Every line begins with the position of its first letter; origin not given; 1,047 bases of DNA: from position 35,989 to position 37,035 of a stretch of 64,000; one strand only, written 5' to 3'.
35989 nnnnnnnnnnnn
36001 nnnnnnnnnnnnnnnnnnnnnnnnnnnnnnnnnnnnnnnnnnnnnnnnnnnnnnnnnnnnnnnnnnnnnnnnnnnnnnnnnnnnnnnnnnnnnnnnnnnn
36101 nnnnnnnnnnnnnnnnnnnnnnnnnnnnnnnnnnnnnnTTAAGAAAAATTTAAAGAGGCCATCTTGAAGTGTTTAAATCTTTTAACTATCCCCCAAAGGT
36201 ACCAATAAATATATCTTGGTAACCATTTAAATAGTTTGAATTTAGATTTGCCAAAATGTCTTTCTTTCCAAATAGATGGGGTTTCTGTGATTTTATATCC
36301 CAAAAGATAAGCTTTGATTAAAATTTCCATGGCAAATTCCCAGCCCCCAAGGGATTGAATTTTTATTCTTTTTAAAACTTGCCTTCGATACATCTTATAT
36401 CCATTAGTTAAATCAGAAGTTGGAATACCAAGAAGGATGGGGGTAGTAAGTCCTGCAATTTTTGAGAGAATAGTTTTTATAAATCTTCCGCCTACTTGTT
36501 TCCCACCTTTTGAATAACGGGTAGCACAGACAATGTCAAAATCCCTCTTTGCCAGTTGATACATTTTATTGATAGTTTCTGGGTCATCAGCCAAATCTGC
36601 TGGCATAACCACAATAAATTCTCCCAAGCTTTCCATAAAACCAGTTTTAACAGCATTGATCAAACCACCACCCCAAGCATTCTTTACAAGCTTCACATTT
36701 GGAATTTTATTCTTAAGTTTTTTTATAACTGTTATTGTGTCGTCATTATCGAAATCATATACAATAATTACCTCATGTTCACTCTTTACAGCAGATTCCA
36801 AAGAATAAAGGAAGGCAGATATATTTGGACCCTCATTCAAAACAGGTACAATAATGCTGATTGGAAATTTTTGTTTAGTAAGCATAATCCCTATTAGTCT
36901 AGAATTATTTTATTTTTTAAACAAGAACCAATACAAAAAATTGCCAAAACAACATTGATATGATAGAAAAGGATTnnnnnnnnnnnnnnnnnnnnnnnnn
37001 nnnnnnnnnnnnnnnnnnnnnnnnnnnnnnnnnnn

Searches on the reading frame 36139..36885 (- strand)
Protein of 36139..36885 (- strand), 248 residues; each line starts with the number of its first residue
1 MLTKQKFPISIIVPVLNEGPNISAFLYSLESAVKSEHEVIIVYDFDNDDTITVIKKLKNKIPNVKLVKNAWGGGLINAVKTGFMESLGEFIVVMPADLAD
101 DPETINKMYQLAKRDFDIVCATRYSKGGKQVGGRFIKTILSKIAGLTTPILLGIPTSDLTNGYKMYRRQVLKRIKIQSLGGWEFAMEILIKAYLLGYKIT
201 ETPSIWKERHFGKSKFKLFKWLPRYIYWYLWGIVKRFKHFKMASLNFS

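Call 8: search_protein_families(library=pfam, proteins=[window:36139-36885:-], max_evalue=0.01)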
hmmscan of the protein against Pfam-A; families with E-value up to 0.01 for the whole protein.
window:36139-36885:- (248 aa): 2 families
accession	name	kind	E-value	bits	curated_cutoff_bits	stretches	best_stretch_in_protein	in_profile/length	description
PF00535.33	Glycos_transf_2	-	1.1e-27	97.5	23.3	1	10-174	1-167/168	Glycosyl transferase family 2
PF13641.12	Glyco_tranf_2_3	-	1.7e-05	25.4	27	1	9-152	3-132/230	Glycosyltransferase like family 2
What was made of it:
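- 36139..36885 (-): GT2 polyprenyl-phosphate glycosyltransferase (248 aa; DPMS/GtrB/ArnC type). Proposed to load the finished sugar onto the lipid carrier. PF00535 at 97.5 bits (call 8).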

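Call 9: search_protein_families(library=ncbifam, proteins=[window:36139-36885:-], max_evalue=0.001)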
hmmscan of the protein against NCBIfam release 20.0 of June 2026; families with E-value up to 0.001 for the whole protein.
window:36139-36885:- (248 aa): 11 families
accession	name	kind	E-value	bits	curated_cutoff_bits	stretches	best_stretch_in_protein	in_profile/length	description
NF007986.1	PRK10714.1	equivalog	7e-16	58.1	529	1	9-222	8-216/316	undecaprenyl-phosphate 4-deoxy-4-formamido-L-arabinose transferase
NF047588.1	GlcsyltransPgfSStrep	equivalog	3.5e-15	56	500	1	9-220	3-209/308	glycosyltransferase PgfS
NF007482.0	PRK10073.1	equivalog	5.9e-12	45.2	423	1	6-120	5-120/334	glycosyltransferase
TIGR03937.1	PgaC_IcaA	equivalog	2.2e-10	40.1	422.3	1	5-113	43-151/407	poly-beta-1,6-N-acetyl-D-glucosamine synthase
NF041391.1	DPhHxTase_Halo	equivalog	2.8e-10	39.5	375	1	17-215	5-191/213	dolichyl-phosphate hexose transferase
NF058614.1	PPMAGASynPpgS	equivalog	8.3e-09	35.2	370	1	11-204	4-194/226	polyprenyl-phospho-N-acetylgalactosaminyl synthase PpgS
TIGR04283.1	glyco_like_mftF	equivalog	2.3e-08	33.9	182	1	9-111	1-96/221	TIGR04283 family arsenosugar biosynthesis glycosyltransferase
NF045692.1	OglycostaseCruG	equivalog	1.5e-07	30.7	600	1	9-120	43-161/386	2'-O-glycosyltransferase CruG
NF047683.1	TeichurnBiosyTuaG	equivalog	1.6e-06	27.9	400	1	3-124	2-123/252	teichuronic acid biosynthesis protein TuaG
TIGR04182.1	glyco_TIGR04182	equivalog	2.3e-06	27.2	325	1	9-211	2-195/293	S-layer glycoprotein N-glycosyltransferase AglJ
TIGR03111.1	glyc2_xrt_Gpos1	hypoth_equivalog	1.5e-05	24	363.95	1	7-122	48-166/439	TIGR03111 family XrtG-associated glycosyltransferase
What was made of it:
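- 36139..36885 (-): The best NCBIfam hits are ArnC, PgfS and dolichyl-P hexose transferase (call 9).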

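Call 59: search_solved_structures(query=window:36139-36885:-, max_evalue=0.00001)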
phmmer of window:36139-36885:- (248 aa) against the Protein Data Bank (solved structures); distinct sequences matched with E-value up to 0.00001: 9.
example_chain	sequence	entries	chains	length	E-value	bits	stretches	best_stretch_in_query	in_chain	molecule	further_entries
5mlz_A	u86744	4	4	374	1.4e-25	93.1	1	5-243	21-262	Dolichol monophosphate mannose synthase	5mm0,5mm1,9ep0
5ekp_C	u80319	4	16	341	1.1e-11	47.7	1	7-175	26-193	Uncharacterized glycosyltransferase sll0501 | Glycosyltransferase sll0501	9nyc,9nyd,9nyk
9nye_A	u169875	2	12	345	1.2e-11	47.6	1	7-175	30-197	Glycosyltransferase sll0501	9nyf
5eke_A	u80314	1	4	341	1.6e-11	47.2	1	7-175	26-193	Uncharacterized glycosyltransferase sll0501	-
9bhc_C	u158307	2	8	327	9.2e-10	41.4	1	9-221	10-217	Undecaprenyl-phosphate 4-deoxy-4-formamido-L-arabinose transferase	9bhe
9hwj_A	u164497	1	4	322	1.2e-09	41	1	9-221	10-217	Undecaprenyl-phosphate 4-deoxy-4-formamido-L-arabinose transferase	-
8vxh_A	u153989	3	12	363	1.2e-09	41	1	9-221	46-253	Undecaprenyl-phosphate 4-deoxy-4-formamido-L-arabinose transferase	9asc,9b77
6h1j_A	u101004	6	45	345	2.8e-06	30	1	8-175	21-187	Probable ss-1,3-N-acetylglucosaminyltransferase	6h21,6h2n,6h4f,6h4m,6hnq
5tze_C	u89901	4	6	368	4.7e-06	29.2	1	9-151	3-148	Glycosyl transferase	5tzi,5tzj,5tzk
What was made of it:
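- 36139..36885 (-): The three best-scoring PDB proteins are dolichol-P-mannose synthase 5MLZ (93 bits), GtrB and ArnC (call 59).
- On Arn (L-Ara4N) pathway: The GT2 resembles DPMS (93 bits), GtrB and ArnC (41 bits) (call 59).
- The GT2 is closest to DPMS, GtrB and ArnC (call 59).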
